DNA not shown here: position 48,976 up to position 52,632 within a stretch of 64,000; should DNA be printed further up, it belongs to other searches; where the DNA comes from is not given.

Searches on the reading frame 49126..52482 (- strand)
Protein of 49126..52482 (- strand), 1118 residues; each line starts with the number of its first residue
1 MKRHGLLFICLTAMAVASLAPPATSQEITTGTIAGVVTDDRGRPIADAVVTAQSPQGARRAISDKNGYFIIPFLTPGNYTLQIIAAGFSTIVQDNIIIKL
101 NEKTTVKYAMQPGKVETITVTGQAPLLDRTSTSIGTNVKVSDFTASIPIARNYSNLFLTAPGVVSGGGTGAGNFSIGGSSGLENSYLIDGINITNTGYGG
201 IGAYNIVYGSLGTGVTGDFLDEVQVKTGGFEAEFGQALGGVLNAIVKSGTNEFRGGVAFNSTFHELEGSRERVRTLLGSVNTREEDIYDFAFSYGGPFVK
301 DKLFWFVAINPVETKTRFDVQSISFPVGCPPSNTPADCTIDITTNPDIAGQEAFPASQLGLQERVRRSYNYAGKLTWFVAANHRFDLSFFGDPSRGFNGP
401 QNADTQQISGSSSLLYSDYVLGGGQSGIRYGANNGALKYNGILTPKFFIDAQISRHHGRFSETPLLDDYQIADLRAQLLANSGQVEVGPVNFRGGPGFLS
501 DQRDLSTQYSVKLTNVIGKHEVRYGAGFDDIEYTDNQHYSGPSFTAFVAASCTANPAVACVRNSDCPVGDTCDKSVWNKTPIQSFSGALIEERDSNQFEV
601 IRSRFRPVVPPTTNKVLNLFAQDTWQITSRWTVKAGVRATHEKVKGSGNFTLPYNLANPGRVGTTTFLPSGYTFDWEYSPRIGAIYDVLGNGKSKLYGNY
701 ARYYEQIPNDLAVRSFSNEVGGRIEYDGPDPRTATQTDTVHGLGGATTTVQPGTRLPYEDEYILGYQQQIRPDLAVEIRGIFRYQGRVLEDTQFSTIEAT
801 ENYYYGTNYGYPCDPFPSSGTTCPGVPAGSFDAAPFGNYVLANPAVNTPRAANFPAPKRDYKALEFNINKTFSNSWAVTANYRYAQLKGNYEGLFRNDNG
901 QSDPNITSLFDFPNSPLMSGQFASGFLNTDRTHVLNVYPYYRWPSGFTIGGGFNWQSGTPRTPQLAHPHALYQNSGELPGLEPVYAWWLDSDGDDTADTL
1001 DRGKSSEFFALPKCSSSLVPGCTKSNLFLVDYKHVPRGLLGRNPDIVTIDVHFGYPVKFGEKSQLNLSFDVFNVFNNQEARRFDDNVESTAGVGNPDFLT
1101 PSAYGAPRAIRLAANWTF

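Call 73: search_protein_families(library=pfam, proteins=[window:49126-52482:-], max_evalue=0.00001)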
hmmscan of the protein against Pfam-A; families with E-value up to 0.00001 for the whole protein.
window:49126-52482:- (1118 aa): 4 families
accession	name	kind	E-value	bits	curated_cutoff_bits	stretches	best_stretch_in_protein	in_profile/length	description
PF25183.1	OMP_b-brl_4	-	3.1e-27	95.8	30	1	363-1097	149-828/838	Outer membrane beta barrel domain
PF13620.12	CarboxypepD_reg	-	2e-16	60.5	32.3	1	32-110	1-81/82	Carboxypeptidase regulatory-like domain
PF00593.30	TonB_dep_Rec_b-barrel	-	3e-06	27.8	27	1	446-737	102-275/436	TonB dependent receptor-like, beta-barrel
PF13715.12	CarbopepD_reg_2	-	3.1e-06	27.5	32.2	1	33-115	1-81/88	CarboxypepD_reg-like domain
